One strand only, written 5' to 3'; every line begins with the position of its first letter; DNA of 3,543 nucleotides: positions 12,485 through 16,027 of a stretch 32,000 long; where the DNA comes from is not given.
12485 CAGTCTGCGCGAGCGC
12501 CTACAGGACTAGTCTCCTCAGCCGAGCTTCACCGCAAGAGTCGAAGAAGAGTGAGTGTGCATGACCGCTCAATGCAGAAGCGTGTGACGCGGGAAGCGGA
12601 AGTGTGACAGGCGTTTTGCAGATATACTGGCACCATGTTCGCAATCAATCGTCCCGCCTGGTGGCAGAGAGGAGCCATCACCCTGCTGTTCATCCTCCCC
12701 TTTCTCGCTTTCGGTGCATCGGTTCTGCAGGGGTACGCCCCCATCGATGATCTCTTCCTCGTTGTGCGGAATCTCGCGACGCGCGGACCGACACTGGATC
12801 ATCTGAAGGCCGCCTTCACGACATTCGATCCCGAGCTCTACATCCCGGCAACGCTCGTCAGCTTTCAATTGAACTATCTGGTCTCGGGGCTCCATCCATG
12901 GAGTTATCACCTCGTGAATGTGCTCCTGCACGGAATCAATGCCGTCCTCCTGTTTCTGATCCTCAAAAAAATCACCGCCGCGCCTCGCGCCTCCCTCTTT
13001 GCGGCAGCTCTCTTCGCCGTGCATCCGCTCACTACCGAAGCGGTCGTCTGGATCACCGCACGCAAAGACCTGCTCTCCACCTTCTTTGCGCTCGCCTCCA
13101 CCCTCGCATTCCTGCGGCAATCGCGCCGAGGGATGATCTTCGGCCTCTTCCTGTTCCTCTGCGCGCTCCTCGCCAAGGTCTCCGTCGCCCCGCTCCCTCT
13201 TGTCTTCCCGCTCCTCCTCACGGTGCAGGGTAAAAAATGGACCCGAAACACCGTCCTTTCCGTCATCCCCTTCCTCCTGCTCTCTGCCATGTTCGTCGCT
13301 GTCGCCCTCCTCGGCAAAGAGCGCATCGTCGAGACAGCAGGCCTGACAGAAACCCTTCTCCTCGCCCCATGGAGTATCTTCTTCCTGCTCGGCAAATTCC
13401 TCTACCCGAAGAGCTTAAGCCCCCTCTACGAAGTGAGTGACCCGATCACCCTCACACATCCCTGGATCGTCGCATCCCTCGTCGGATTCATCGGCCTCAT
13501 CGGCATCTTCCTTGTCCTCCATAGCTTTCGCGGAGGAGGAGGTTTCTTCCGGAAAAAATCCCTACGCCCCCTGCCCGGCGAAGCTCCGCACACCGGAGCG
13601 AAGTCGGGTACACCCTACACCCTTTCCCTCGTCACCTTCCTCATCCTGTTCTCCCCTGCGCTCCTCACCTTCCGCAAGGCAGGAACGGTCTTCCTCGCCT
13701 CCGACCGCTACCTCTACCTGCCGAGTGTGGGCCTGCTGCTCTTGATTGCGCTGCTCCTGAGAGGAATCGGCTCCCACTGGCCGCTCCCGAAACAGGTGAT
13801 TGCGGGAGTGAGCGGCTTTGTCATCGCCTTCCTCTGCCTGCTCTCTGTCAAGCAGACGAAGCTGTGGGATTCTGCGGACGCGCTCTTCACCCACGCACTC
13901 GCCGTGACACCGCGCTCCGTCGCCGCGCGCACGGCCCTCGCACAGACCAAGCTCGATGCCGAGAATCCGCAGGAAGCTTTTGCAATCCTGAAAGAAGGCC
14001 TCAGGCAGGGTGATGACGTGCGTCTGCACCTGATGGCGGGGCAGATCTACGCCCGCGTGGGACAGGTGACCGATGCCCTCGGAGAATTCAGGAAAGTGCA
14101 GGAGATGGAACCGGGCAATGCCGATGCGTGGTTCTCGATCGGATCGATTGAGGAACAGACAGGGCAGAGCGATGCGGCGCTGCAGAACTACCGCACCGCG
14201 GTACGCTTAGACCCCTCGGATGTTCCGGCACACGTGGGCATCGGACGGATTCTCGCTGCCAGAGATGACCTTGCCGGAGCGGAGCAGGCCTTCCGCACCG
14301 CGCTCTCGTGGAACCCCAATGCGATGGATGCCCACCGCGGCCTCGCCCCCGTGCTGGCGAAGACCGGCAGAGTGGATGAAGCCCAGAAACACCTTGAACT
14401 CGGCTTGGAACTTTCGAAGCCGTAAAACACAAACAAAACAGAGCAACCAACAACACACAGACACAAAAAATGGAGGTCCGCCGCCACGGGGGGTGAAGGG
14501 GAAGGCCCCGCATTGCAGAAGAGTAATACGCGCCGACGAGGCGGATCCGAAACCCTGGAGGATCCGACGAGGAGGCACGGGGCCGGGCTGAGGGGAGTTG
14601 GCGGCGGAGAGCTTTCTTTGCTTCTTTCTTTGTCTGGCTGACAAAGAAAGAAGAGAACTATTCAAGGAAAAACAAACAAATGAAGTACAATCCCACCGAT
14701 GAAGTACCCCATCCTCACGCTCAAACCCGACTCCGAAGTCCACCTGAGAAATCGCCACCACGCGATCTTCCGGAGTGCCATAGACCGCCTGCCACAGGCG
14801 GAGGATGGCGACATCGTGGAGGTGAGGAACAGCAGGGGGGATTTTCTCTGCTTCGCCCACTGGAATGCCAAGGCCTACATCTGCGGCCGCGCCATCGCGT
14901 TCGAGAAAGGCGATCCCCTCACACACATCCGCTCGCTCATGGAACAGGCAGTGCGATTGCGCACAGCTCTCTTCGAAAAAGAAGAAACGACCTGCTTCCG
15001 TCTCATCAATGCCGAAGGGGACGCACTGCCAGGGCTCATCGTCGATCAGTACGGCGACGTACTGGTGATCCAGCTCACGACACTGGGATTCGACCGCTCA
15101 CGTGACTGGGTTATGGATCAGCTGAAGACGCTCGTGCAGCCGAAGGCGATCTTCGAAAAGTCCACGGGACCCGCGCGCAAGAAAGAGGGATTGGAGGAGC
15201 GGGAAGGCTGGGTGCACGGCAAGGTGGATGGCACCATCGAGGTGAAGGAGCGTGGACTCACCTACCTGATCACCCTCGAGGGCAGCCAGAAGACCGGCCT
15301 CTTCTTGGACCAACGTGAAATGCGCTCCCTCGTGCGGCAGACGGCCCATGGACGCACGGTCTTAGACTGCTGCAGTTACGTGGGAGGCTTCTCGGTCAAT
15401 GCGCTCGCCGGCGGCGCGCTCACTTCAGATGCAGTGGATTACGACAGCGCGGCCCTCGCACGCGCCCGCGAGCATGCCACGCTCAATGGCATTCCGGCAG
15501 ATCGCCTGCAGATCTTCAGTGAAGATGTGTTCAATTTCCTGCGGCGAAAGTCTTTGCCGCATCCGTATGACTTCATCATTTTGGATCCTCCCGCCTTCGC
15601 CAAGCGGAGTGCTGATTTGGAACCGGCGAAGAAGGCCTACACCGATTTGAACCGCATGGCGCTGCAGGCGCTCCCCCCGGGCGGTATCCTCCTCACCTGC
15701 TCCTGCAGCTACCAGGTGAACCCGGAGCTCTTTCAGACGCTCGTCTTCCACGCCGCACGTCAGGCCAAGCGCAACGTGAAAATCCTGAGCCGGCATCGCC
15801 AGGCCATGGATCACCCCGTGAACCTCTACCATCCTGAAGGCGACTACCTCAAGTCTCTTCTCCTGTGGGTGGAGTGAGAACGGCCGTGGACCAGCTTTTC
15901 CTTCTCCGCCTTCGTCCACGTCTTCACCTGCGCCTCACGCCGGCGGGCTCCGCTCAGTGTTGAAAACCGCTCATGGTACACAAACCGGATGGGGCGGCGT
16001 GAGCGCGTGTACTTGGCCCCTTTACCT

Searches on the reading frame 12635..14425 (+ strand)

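Call 10: search_protein_families(library=pfam, proteins=[window:12635-14425:+])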
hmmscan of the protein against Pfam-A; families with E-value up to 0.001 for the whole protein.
window:12635-14425:+ (596 aa): 14 families
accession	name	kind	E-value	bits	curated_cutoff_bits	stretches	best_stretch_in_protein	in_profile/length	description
PF14559.12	TPR_19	-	2.7e-19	69.7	25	2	540-591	1-52/68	Tetratricopeptide repeat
PF07719.23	TPR_2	-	7.4e-18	63.6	27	0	496-529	1-34/34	Tetratricopeptide repeat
PF13432.12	TPR_16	-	2.2e-17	63.6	32.7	2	466-529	1-64/65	Tetratricopeptide repeat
PF13431.12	TPR_17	-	1e-15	57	24.4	0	490-517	7-34/34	Tetratricopeptide repeat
PF13181.12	TPR_8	-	1.4e-14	53.3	25.7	1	496-528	1-33/34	Tetratricopeptide repeat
PF13428.12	TPR_14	-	2.2e-13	49.9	23.5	0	497-536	2-41/44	Tetratricopeptide repeat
PF13414.12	TPR_11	-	6.5e-13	48.6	26.8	1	508-539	6-37/42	TPR repeat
PF23914.1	TPR_CcmH_CycH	-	1e-10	42.1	42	1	492-586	46-143/158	Cytochrome c-type biogenesis protein H TPR domain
PF00515.34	TPR_1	-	1.2e-10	41.2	27.8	1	496-529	1-34/34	Tetratricopeptide repeat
PF13424.12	TPR_12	-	3.8e-09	37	30.1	0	468-526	9-75/77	Tetratricopeptide repeat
PF13429.12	TPR_15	-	3e-08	33.9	26.2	1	440-537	88-187/280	Tetratricopeptide repeat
PF16918.11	PknG_TPR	-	5.1e-07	29.2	27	1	425-551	90-216/340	Protein kinase G tetratricopeptide repeat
PF13371.12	TPR_9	-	6.2e-05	23.4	35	0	491-532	24-65/73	Tetratricopeptide repeat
PF13176.12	TPR_7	-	0.00041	20.7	27.9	0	498-530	1-35/36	Tetratricopeptide repeat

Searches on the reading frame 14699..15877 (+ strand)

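Call 10: search_protein_families(library=pfam, proteins=[window:14699-15877:+])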
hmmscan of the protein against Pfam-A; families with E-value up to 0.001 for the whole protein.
window:14699-15877:+ (392 aa): 4 families
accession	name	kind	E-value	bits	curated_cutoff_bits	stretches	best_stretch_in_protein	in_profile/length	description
PF10672.15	Methyltrans_SAM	-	1.9e-29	103.3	27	1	170-345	76-248/286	S-adenosylmethionine-dependent methyltransferase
PF17785.7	PUA_3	-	4.7e-12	45.9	22.6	1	6-67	1-63/64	PUA-like domain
PF03602.21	Cons_hypoth95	-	2e-06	28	24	1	212-307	36-129/182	Conserved hypothetical protein 95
PF01728.25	FtsJ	-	0.00076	19.9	24.1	0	216-333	20-137/181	FtsJ-like methyltransferase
